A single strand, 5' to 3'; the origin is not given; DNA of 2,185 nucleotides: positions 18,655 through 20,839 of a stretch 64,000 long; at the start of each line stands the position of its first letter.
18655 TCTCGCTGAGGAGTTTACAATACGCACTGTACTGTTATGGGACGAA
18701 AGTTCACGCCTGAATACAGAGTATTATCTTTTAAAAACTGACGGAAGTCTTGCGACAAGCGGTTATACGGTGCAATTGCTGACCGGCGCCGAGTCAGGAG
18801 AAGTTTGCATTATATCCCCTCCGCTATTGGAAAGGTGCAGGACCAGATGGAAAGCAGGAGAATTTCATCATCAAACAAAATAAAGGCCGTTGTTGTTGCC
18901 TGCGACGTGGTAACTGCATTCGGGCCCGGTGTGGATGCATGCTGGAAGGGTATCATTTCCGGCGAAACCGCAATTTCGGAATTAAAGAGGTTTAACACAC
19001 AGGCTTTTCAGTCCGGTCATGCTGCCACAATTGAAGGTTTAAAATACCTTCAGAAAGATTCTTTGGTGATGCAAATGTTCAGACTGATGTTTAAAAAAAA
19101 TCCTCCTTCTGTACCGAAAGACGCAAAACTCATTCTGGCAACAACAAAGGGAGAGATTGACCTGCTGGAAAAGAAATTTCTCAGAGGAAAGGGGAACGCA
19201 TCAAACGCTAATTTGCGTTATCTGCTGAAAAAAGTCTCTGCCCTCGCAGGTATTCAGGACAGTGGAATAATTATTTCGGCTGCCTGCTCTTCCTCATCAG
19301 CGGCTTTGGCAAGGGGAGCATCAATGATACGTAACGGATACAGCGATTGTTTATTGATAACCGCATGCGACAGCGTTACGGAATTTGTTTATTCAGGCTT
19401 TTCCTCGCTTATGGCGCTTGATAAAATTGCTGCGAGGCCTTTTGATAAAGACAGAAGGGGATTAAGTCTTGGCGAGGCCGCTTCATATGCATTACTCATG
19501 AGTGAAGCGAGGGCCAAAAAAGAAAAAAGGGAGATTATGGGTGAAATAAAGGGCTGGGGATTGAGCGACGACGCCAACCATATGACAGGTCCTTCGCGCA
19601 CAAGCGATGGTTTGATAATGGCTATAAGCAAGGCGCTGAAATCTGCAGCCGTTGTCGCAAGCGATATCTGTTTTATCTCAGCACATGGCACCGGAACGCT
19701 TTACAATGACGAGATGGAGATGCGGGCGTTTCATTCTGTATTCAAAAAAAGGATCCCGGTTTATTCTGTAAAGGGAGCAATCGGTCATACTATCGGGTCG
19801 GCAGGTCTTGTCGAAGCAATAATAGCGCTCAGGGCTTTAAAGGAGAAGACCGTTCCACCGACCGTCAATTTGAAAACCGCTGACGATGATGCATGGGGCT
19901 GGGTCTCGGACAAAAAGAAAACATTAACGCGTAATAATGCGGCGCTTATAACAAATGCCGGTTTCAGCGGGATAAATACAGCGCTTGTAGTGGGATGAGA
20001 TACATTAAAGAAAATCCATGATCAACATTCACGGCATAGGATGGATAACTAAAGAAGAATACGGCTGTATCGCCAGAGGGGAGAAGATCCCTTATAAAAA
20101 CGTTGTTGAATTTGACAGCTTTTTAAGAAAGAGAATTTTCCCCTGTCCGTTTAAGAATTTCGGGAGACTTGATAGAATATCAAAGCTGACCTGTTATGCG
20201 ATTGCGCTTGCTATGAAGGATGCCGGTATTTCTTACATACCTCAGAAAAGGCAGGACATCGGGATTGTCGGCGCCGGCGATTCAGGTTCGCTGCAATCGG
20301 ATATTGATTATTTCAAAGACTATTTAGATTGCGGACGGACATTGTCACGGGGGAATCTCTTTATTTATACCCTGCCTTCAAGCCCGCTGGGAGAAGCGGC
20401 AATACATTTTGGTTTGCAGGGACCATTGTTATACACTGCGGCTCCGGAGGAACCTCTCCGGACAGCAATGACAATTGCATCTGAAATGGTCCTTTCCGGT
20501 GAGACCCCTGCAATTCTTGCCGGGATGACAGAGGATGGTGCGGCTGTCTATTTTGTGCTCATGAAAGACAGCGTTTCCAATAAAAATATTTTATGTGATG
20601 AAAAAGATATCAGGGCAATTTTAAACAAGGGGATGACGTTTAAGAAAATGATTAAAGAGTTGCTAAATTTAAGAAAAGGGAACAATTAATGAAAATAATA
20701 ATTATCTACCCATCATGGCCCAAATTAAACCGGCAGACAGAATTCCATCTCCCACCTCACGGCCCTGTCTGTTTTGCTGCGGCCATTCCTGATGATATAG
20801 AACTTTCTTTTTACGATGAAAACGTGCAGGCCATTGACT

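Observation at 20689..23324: Tandem pair of B12-binding radical SAM genes wedged between the KS/CLF pair and the glycosyltransferase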

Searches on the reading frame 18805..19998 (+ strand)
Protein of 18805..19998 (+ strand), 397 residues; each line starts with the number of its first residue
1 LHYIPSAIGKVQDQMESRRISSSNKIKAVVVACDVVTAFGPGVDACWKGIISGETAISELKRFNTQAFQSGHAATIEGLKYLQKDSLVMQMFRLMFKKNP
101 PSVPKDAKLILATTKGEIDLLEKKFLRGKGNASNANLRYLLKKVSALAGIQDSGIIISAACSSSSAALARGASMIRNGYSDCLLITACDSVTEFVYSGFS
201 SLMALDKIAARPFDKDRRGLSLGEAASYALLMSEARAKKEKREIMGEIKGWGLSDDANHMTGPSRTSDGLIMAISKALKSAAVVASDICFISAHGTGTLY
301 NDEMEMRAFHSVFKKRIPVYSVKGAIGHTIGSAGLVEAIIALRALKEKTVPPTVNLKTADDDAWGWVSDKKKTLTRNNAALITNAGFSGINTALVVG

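Call 6: search_protein_families(library=pfam, proteins=[window:18805-19998:+], max_evalue=0.01)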
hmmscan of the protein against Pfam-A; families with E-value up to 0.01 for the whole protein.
window:18805-19998:+ (397 aa): 2 families
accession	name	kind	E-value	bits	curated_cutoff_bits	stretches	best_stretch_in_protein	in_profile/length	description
PF02801.28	Ketoacyl-synt_C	-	3.3e-29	101.7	20.8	1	246-356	2-118/119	Beta-ketoacyl synthase, C-terminal domain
PF00109.32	ketoacyl-synt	-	3.9e-14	53.3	20.8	2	144-236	157-251/252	Beta-ketoacyl synthase, N-terminal domain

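Call 9: search_protein_families(library=ncbifam, proteins=[window:18805-19998:+], max_evalue=0.01)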
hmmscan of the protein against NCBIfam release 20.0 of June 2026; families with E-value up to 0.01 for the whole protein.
window:18805-19998:+ (397 aa): 25 families
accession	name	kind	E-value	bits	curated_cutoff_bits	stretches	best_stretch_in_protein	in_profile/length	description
NF058662.1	cispenta_AmcF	equivalog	1.1e-63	215.5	325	1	31-396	5-367/369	cispentacin biosynthesis acyltransferase subunit AmcF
TIGR03150.1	fabF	equivalog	3.3e-61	207.2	493.75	2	143-396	143-406/407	beta-ketoacyl-ACP synthase II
NF005589.0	PRK07314.1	subfamily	7.1e-61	206.2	387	2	143-396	146-409/413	beta-ketoacyl-ACP synthase II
NF006618.0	PRK09185.1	subfamily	5e-58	197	407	1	136-397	136-391/394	beta-ketoacyl-ACP synthase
NF004618.0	PRK05952.1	equivalog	9.7e-55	186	455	1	26-396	2-380/384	beta-ketoacyl-ACP synthase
NF005076.0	PRK06501.1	equivalog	5.1e-50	170.6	629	2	142-396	156-420/425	beta-ketoacyl-ACP synthase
NF004970.0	PRK06333.1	subfamily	1.2e-47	162.7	525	1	155-395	167-418/424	beta-ketoacyl-ACP synthase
NF006274.0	PRK08439.1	equivalog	3.3e-46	157.9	621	1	145-395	146-402/406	beta-ketoacyl-ACP synthase II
NF005490.0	PRK07103.1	equivalog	3.7e-46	158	445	1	144-396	152-410/414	polyketide beta-ketoacyl:acyl carrier protein synthase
NF006434.0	PRK08722.1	equivalog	2.9e-42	145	759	2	143-395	146-410/414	beta-ketoacyl-ACP synthase II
NF005916.1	PRK07910.1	equivalog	1.1e-41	143.1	560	1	153-397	162-416/418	KasA/KasB family beta-ketoacyl-ACP synthase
NF006587.0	PRK09116.1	equivalog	1.5e-41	142.5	470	1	153-396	156-404/408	beta-ketoacyl-ACP synthase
NF005935.0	PRK07967.1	equivalog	8.3e-25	87.5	630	1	155-396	156-401/406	beta-ketoacyl-ACP synthase I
NF045894.1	PKS_plus_SDR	equivalog_domain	1.2e-20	72.8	1740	1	144-359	156-379/1515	type I polyketide synthase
NF053555.1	prodigi_MBC_PigJ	equivalog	1.1e-19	70.3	900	1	149-354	501-705/759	prodigiosin MBC biosynthesis protein PigJ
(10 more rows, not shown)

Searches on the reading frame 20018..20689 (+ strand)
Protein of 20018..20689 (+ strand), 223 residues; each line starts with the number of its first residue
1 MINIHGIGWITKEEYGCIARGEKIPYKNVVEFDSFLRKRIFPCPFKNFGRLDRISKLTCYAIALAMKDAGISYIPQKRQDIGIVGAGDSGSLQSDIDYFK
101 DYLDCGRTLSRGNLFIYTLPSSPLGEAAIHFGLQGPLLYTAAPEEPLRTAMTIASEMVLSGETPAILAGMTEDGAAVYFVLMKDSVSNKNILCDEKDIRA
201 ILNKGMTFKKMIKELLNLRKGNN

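Call 6: search_protein_families(library=pfam, proteins=[window:20018-20689:+], max_evalue=0.01)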
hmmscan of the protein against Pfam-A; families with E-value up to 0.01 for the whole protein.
window:20018-20689:+ (223 aa): 1 family
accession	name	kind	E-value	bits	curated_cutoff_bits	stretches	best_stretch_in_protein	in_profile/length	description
PF00109.32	ketoacyl-synt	-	0.0008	19.5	20.8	1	28-170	63-200/252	Beta-ketoacyl synthase, N-terminal domain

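Call 9: search_protein_families(library=ncbifam, proteins=[window:20018-20689:+], max_evalue=0.01)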
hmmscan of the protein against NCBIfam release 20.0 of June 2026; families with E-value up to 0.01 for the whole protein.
window:20018-20689:+ (223 aa): 2 families
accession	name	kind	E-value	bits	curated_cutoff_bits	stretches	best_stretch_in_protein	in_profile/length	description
TIGR03150.1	fabF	equivalog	0.00011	21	493.75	1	46-174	63-191/407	beta-ketoacyl-ACP synthase II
NF006587.0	PRK09116.1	equivalog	0.00061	18.7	470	1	48-181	67-205/408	beta-ketoacyl-ACP synthase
